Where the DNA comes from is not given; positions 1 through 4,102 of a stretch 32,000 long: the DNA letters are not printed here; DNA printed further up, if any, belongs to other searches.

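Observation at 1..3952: Untracked giant ORF: a prepilin/PilX-like, polyglycine-rich surface protein of more than 1,317 aa hidden under antisense artefacts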

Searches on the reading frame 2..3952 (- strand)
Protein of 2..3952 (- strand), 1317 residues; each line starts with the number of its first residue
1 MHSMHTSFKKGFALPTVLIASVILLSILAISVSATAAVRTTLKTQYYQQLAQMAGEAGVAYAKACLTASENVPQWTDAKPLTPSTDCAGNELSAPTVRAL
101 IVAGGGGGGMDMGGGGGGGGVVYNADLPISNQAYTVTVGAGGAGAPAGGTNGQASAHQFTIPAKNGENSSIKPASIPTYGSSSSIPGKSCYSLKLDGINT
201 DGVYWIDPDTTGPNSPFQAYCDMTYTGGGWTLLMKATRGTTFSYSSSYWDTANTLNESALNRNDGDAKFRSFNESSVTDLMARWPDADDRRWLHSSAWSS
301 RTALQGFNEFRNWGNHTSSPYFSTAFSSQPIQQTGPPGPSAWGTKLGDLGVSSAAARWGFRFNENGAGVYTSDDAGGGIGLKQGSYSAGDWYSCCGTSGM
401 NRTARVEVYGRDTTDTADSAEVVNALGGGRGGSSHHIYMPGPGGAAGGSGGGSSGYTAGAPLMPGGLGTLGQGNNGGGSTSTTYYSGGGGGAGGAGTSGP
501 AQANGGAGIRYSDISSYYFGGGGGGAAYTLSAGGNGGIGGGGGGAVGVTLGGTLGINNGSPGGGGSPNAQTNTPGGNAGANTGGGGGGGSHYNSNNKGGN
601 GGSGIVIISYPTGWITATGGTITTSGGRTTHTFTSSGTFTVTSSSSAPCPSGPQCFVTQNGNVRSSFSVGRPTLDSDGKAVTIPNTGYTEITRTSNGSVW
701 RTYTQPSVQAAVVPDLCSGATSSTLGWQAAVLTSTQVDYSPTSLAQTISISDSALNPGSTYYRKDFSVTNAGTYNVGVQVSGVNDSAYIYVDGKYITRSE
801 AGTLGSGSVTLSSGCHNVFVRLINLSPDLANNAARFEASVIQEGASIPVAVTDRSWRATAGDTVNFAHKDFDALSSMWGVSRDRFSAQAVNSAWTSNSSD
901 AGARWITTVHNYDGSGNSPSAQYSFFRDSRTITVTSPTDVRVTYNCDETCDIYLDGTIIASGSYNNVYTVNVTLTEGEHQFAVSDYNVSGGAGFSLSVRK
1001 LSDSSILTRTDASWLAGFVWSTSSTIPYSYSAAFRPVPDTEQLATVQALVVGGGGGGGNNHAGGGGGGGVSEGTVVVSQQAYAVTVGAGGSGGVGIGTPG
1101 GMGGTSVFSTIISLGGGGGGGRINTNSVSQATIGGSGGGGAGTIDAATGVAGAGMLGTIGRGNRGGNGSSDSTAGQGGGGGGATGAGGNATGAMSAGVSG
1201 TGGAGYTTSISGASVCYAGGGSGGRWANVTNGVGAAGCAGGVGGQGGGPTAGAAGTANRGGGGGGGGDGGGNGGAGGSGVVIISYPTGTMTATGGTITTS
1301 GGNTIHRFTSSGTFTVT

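Call 5: search_protein_families(library=pfam, proteins=[window:2-3952:-], max_evalue=1)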
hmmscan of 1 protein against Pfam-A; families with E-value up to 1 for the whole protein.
window:2-3952:- (1317 aa): 6 families
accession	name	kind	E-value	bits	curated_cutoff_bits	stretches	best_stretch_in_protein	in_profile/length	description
PF21722.4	Gly_rich_2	-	4.2e-24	86.3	24.3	2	1043-1285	14-225/226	Glycine-rich domain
PF00147.23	Fibrinogen_C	-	2.5e-06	27.9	22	1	187-241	2-54/221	Fibrinogen beta and gamma chains, C-terminal globular domain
PF01410.23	COLFI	-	0.00012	21.9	26.2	1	182-225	25-69/233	Fibrillar collagen C-terminal domain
PF20520.3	Ac45-VOA1_TM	-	0.097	12.9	25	1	17-39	10-32/39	V0 complex accessory subunit Ac45/VOA1 transmembrane domain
PF21317.3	BetaGal_ABD_1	-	0.26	11.7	27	1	758-797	12-51/113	Beta-galactosidase, first all-beta domain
PF13179.11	DUF4006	-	0.26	11.6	22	1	17-48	16-47/64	Family of unknown function (DUF4006)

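Call 7: search_protein_families(library=ncbifam, proteins=[window:2-3952:-], max_evalue=1)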
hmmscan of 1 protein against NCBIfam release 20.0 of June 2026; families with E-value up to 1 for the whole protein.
window:2-3952:- (1317 aa): 2 families
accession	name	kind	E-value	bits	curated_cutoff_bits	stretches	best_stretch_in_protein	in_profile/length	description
NF040941.1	GGGWT_bact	domain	1.9e-17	63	30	1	189-233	1-46/46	fibrinogen-like YCDxxxxGGGW domain-containing protein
NF007660.0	PRK10332.1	equivalog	0.037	14.6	86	1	8-56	7-56/107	prepilin-type N-terminal cleavage/methylation domain-containing protein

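Call 11: find_homologous_proteins(query=window:2-3952:-, max_evalue=0.00001)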
Query window:2-3952:- (1317 aa): 1849 proteins with E <= 0.00001 among 8000 candidates; the best 120 are listed.
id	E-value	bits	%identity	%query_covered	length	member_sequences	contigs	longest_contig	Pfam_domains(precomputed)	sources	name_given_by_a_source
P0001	0.0e+0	2560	92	100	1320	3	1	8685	PF21722.5,PF01410.24,PF00147.24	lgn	-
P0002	0.0e+0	2195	79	100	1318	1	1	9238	PF21722.5,PF01410.24,PF00147.24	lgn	-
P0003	0.0e+0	1725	65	100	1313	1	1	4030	PF21722.5,PF01410.24,PF00147.24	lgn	-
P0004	0.0e+0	1640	68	80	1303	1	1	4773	PF21722.5,PF01410.24,PF00147.24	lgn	-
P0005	0.0e+0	1112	58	29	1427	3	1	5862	PF21722.5,PF01410.24,PF00147.24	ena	-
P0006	0.0e+0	1054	62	49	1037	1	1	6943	PF21722.5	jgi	jgi:hypothetical protein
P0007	0.0e+0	1030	62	38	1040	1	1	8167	PF21722.5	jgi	jgi:hypothetical protein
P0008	1.5e-287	975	47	32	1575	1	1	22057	PF21722.5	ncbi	ncbi:MAG: glycine-rich domain-containing protein [Candidatus Microsaccharimonas sp.]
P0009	4.7e-284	964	44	42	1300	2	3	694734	PF21722.5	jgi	jgi:hypothetical protein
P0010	1.8e-275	935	58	54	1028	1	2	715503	PF21722.5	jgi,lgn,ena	-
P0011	9.3e-274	930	61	39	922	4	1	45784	PF21722.5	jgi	jgi:hypothetical protein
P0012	4.5e-271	921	53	44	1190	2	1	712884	PF21722.5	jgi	jgi:hypothetical protein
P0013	4.7e-271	921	51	44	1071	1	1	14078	PF21722.5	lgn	-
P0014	7.8e-271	920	51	43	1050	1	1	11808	PF21722.5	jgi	jgi:hypothetical protein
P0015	3.8e-260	885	48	39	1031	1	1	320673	PF21722.5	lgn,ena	-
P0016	8.1e-260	883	47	54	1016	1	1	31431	PF21722.5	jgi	-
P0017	5.3e-257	874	65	20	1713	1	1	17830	PF21722.5,PF01410.24,PF00147.24,PF13385.14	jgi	-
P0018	2.1e-253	862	41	34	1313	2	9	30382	PF21722.5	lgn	-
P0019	3.8e-250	851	62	10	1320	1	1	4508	PF21722.5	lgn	-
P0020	1.7e-249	849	43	28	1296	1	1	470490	PF21722.5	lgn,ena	-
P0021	1.4e-244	833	51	54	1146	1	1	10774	PF21722.5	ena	-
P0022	3.2e-242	825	42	34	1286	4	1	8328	PF21722.5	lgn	-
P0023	4.2e-240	818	42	35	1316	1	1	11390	PF21722.5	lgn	-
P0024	9.9e-239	814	41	56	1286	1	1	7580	PF21722.5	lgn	-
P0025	4.7e-238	811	42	32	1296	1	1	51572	PF21722.5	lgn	-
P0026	9.8e-237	807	67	10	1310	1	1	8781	PF21722.5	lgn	-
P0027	2.3e-235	802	70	9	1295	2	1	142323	PF21722.5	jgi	jgi:hypothetical protein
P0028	9.5e-231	787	49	39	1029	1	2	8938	PF21722.5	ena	-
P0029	2.6e-229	782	46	39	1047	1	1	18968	PF21722.5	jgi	jgi:hypothetical protein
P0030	3.0e-229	782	45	39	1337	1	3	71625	PF21722.5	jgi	jgi:hypothetical protein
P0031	6.9e-228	778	46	37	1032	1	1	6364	PF21722.5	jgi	-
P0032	2.1e-225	769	66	8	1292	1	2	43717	PF21722.5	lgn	-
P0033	2.7e-225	769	44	32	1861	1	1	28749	PF21722.5,PF00147.24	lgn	-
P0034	3.0e-222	759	66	11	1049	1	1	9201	PF21722.5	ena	-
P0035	3.6e-222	759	45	33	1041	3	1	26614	PF21722.5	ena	-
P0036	4.7e-220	752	40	29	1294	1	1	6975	PF21722.5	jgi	jgi:hypothetical protein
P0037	2.6e-219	749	56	39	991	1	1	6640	PF21722.5,PF01410.24,PF00147.24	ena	-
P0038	7.3e-219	748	68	10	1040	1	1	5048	PF21722.5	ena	-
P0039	1.2e-218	747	39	34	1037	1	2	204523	PF21722.5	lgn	-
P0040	4.9e-218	745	49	32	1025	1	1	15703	PF21722.5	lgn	-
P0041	8.3e-217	741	62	23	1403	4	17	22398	PF21722.5,PF01410.24,PF00147.24,PF13385.14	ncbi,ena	-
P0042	1.5e-216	740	43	34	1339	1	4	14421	PF21722.5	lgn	-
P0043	3.4e-216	739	42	49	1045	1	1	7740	PF21722.5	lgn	-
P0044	2.0e-215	736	40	34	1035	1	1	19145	PF21722.5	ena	-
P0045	8.7e-215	734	65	11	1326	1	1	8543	PF21722.5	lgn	-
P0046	4.7e-214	732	43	47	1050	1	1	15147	PF21722.5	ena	-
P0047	3.8e-213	729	42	34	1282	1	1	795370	PF21722.5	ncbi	ncbi:MAG: glycine-rich domain-containing protein [Candidatus Saccharimonadales bacterium]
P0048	1.5e-212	727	42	37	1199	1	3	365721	PF21722.5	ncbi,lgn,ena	-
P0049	4.3e-212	725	41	34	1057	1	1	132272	PF21722.5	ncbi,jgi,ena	ncbi:MAG TPA: hypothetical protein VIM31_04095 [Candidatus Microsaccharimonas sp.]|jgi:hypothetical 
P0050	9.7e-212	724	41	34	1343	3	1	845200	PF21722.5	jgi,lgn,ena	-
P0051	1.2e-211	724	41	54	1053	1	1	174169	PF21722.5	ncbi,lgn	-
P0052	2.7e-211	723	43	34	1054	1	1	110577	PF21722.5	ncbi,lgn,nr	ncbi:MAG: hypothetical protein JWN12_754 [Candidatus Saccharibacteria bacterium]|nr:hypothetical pro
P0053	2.7e-211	723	51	34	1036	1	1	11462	PF21722.5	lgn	-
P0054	7.0e-211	721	43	37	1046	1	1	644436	PF21722.5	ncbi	ncbi:MAG: glycine-rich domain-containing protein [Candidatus Saccharimonadaceae bacterium]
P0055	3.5e-209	716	40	54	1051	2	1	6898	PF21722.5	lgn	-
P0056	1.0e-208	714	42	34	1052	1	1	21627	PF21722.5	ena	-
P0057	1.2e-208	714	44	34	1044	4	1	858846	PF21722.5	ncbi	ncbi:MAG: glycine-rich domain-containing protein [Candidatus Saccharimonadota bacterium]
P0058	2.1e-208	713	42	34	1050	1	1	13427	PF21722.5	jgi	jgi:hypothetical protein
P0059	3.5e-208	712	40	34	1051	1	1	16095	PF21722.5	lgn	-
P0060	3.9e-208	712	42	48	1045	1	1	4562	PF21722.5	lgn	-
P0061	2.0e-207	710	44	34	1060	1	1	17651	PF21722.5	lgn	-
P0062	6.1e-207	708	45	33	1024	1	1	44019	PF21722.5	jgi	jgi:hypothetical protein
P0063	6.6e-207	708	45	33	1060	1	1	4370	PF21722.5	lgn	-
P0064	1.3e-206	707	41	33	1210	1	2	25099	PF21722.5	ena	-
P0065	2.8e-206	706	43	39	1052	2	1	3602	PF21722.5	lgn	-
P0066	2.9e-206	706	41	39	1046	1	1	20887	PF21722.5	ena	-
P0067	4.1e-206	706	69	10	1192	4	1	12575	PF21722.5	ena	-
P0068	6.8e-205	701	42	33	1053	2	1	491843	PF21722.5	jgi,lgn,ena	-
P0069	7.6e-205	701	42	34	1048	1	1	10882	PF21722.5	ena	-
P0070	1.7e-204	700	42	34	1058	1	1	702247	PF21722.5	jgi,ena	-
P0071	3.3e-204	699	42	34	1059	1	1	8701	PF21722.5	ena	-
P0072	4.9e-203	695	63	13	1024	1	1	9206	PF21722.5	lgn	-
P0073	9.8e-203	694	43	34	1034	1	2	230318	PF21722.5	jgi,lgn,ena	-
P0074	1.9e-202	693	64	11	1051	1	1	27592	PF21722.5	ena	-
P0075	2.6e-202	693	42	35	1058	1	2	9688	PF21722.5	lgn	-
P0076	3.7e-202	692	38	35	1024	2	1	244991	PF21722.5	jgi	jgi:hypothetical protein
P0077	1.4e-201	691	42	34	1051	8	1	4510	PF21722.5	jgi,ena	-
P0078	1.8e-201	690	46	55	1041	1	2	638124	PF21722.5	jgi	jgi:hypothetical protein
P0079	2.7e-200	686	40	33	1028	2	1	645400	PF21722.5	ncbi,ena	-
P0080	3.3e-200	686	43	39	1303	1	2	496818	PF21722.5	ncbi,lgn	-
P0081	1.5e-199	684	42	34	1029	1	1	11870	PF21722.5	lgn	-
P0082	1.4e-198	681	43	34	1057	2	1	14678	PF21722.5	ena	-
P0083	7.6e-198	678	43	36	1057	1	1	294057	PF21722.5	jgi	jgi:hypothetical protein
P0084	8.7e-198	678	41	32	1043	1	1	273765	PF21722.5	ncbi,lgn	ncbi:MAG: hypothetical protein V4611_03590 [Patescibacteria group bacterium]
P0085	1.0e-197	678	42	37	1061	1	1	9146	PF21722.5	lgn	-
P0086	1.2e-197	677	43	33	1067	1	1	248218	PF21722.5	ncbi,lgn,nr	ncbi:MAG: hypothetical protein JWO99_364 [Candidatus Saccharibacteria bacterium]|nr:hypothetical pro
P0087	1.8e-197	677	44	34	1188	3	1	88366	PF21722.5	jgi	jgi:hypothetical protein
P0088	5.2e-197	675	42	39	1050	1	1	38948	PF21722.5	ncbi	-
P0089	4.2e-194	666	42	34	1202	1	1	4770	PF21722.5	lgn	-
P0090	4.2e-194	666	42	38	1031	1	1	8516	PF21722.5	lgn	-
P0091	6.6e-194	665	40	34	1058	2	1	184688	PF21722.5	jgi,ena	-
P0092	1.2e-193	664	40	33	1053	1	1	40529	PF21722.5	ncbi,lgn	ncbi:MAG: glycine-rich domain-containing protein [Candidatus Microsaccharimonas sp.]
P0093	1.6e-193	664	45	55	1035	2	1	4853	PF21722.5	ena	-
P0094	2.1e-193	663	42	37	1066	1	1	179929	PF21722.5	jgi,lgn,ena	-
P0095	2.7e-193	663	49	13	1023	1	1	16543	PF21722.5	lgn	-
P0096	5.0e-193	662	44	34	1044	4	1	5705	PF21722.5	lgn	-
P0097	1.2e-192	661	43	34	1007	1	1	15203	PF21722.5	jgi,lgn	jgi:hypothetical protein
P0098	1.7e-191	657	40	33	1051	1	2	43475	PF21722.5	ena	-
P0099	8.8e-191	655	69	7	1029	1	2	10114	PF21722.5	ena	-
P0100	2.2e-190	653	44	34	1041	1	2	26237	PF21722.5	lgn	-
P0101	4.7e-190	652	40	53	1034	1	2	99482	PF21722.5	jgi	jgi:septal ring-binding cell division protein DamX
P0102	1.9e-189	650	44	34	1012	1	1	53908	PF21722.5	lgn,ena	-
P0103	1.9e-188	647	45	36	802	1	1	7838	PF21722.5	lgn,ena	-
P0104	7.4e-188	645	40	34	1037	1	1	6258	PF21722.5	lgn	-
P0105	1.1e-186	641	43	33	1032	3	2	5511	PF21722.5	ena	-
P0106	2.2e-186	640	44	37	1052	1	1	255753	PF21722.5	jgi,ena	-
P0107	3.8e-185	636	40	33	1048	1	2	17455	PF21722.5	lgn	-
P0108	8.3e-185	635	37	46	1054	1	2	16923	PF21722.5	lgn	-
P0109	1.1e-184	635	40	34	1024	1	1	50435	PF21722.5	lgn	-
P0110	1.5e-184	634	44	38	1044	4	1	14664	PF21722.5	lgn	-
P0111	1.3e-183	631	43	31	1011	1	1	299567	PF21722.5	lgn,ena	-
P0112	9.4e-183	628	40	34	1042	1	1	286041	PF21722.5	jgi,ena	-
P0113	2.4e-182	627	43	38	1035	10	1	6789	PF21722.5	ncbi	-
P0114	3.1e-182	626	44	34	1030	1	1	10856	PF21722.5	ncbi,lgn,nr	ncbi:MAG TPA: hypothetical protein VN081_03770 [Dongiaceae bacterium]|nr:hypothetical protein [Dongi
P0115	9.0e-182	625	53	26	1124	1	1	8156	PF21722.5,PF00147.24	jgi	-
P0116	2.9e-181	623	41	33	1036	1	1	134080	PF21722.5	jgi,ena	-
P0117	5.6e-181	622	44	35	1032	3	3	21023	PF21722.5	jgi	jgi:hypothetical protein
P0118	8.0e-181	622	42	38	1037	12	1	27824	PF21722.5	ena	-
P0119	1.7e-180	621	40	31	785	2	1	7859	PF21722.5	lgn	-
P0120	3.5e-180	620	44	37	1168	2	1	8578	PF21722.5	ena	-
